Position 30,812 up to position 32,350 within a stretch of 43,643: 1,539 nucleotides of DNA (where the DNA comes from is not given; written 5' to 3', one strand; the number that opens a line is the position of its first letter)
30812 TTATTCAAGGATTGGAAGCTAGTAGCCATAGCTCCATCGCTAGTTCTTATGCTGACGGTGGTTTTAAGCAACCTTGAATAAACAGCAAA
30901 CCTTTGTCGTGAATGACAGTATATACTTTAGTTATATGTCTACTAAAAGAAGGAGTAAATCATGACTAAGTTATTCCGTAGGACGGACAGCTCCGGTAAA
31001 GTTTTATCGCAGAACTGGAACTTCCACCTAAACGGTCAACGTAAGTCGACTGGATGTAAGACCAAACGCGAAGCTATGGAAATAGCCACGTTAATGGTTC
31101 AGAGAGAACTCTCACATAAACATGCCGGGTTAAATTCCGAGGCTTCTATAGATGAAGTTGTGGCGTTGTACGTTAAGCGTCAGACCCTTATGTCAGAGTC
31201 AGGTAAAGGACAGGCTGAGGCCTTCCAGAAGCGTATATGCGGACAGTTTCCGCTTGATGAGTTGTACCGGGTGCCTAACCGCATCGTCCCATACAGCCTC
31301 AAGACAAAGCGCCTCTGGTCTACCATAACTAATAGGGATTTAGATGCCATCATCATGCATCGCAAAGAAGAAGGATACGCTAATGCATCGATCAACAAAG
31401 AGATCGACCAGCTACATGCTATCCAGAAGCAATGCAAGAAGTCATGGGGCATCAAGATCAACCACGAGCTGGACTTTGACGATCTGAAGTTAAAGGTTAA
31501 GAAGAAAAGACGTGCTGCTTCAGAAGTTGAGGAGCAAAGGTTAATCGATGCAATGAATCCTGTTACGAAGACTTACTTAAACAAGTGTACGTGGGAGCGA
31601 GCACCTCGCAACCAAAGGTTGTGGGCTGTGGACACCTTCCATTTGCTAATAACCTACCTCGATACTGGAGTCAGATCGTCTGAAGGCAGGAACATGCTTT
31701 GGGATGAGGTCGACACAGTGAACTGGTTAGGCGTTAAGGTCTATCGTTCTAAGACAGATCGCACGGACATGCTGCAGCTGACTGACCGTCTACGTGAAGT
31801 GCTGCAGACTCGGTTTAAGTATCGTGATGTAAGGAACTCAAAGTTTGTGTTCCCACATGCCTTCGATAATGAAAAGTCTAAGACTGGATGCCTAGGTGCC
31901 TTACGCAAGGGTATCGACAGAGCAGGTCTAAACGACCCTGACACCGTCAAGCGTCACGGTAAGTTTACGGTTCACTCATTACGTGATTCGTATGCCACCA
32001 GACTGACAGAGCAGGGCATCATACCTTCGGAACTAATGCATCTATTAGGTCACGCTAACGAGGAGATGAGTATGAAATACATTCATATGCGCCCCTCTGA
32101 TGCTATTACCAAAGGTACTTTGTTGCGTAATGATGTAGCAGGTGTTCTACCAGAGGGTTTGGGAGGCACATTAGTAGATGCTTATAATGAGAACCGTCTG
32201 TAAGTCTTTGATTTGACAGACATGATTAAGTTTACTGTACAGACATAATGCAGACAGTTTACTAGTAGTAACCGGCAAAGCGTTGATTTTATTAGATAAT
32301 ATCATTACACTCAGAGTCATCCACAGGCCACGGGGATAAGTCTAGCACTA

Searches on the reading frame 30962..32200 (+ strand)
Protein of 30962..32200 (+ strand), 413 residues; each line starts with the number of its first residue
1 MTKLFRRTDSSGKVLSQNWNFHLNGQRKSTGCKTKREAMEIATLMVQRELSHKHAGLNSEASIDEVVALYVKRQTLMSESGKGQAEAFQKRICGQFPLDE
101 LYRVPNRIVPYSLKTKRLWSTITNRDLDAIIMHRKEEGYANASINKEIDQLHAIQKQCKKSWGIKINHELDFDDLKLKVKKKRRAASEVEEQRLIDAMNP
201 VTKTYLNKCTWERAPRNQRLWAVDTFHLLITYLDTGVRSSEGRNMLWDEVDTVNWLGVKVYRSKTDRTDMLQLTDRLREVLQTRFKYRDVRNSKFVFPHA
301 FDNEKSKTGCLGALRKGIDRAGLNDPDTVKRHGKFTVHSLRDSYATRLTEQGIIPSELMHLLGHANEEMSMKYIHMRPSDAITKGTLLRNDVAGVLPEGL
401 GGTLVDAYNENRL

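Call 4: search_protein_families(library=pfam, proteins=[window:30962-32200:+], max_evalue=0.01)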
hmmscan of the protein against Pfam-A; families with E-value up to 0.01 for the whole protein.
window:30962-32200:+ (413 aa): 1 family
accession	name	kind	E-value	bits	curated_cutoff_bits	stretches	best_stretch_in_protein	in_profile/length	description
PF00589.27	Phage_integrase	-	1e-20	74.6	27.1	1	232-377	31-169/172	Phage integrase family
